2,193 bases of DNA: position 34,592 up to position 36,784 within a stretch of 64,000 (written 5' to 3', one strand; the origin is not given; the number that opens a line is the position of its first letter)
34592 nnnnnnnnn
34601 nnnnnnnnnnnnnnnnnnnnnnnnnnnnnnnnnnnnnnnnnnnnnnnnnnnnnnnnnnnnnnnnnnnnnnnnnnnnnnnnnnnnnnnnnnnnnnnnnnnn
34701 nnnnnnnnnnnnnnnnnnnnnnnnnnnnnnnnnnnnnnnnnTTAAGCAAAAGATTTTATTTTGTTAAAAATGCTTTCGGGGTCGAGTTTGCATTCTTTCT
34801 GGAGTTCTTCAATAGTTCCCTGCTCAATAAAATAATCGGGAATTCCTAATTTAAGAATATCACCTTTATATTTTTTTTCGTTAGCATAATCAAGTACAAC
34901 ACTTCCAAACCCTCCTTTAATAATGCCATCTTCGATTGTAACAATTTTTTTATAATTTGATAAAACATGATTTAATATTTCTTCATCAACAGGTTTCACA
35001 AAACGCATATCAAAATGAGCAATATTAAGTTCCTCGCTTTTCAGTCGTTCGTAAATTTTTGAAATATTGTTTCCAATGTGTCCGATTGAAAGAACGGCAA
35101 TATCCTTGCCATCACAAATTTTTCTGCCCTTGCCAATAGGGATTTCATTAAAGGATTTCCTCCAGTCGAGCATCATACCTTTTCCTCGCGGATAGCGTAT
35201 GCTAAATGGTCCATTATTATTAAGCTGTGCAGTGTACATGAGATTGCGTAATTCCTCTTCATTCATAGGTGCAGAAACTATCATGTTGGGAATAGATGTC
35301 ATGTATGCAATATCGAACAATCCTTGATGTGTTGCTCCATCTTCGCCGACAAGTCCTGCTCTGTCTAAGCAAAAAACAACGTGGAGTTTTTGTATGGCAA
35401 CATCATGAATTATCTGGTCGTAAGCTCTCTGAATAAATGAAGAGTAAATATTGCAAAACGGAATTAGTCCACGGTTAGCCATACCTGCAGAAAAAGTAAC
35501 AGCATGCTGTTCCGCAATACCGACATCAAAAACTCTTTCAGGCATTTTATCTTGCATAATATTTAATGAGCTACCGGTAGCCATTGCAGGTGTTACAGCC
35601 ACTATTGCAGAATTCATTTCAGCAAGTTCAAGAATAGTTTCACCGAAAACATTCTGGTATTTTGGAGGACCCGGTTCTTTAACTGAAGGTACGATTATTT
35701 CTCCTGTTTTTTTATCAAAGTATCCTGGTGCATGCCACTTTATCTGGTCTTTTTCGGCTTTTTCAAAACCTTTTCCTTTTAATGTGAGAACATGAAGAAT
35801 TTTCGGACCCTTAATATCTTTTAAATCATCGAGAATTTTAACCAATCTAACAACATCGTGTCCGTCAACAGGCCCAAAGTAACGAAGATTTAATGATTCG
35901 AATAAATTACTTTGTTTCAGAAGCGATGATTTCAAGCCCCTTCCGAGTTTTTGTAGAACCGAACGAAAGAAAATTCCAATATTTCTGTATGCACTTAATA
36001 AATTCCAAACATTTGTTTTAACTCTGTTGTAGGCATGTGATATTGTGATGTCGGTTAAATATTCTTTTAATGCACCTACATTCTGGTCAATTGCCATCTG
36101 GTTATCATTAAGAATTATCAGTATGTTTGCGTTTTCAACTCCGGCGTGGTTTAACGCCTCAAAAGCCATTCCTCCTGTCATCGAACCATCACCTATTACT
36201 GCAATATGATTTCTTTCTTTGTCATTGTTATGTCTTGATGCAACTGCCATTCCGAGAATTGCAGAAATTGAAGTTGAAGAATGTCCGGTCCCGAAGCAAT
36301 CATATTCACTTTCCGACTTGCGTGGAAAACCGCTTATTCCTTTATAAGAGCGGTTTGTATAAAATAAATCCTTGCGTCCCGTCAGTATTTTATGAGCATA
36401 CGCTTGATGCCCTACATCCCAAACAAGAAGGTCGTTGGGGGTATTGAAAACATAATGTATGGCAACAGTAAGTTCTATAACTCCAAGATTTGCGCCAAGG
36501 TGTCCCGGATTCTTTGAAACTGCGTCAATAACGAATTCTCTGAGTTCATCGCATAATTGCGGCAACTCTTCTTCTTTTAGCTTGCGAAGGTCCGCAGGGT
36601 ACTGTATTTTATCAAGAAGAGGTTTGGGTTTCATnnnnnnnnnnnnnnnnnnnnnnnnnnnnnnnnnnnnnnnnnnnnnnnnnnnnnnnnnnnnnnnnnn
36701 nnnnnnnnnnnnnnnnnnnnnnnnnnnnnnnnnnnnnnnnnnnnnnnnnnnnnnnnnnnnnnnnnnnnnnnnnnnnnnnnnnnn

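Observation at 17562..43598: A 32-nt (TTTAAAG)4-type element in 6-7 copies, oriented consistently relative to gene ends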

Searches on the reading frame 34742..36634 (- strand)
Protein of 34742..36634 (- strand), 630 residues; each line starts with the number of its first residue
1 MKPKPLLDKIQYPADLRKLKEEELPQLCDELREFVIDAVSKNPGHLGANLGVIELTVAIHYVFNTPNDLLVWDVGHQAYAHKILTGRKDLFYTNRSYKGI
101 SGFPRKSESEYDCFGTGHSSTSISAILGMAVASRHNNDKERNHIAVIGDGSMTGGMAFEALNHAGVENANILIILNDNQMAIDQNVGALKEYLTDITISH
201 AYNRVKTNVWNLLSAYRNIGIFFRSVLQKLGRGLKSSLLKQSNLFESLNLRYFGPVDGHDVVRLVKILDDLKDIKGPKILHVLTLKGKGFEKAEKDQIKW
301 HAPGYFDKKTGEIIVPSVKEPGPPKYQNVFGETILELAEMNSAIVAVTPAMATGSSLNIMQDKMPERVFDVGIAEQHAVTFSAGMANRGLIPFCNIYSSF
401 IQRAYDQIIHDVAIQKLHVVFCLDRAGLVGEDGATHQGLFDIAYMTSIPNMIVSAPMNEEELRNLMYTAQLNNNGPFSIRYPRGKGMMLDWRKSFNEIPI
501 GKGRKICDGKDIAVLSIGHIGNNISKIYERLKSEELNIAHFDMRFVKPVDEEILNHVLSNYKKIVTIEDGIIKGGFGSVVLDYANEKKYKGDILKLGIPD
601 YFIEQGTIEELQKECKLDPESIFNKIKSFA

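Call 58: search_protein_families(library=pfam, proteins=[window:34742-36634:-], max_evalue=0.00001)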
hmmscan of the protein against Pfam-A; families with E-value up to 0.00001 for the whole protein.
window:34742-36634:- (630 aa): 5 families
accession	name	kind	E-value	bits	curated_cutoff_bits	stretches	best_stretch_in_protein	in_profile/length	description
PF13292.11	DXP_synthase_N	-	1.4e-115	385.8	21.2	1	7-284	1-274/274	1-deoxy-D-xylulose-5-phosphate synthase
PF02779.29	Transket_pyr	-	6.3e-42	143.6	27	1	325-485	4-171/174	Transketolase, pyrimidine binding domain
PF02780.25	Transketolase_C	-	4.1e-22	78.8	25.9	1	501-622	1-124/124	Transketolase, C-terminal domain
PF00676.26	E1_dh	-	3.1e-06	26.8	22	1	117-182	101-165/300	Dehydrogenase E1 component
PF00456.26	Transketolase_N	-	9e-06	25.3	22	0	28-188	6-193/334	Transketolase, thiamine diphosphate binding domain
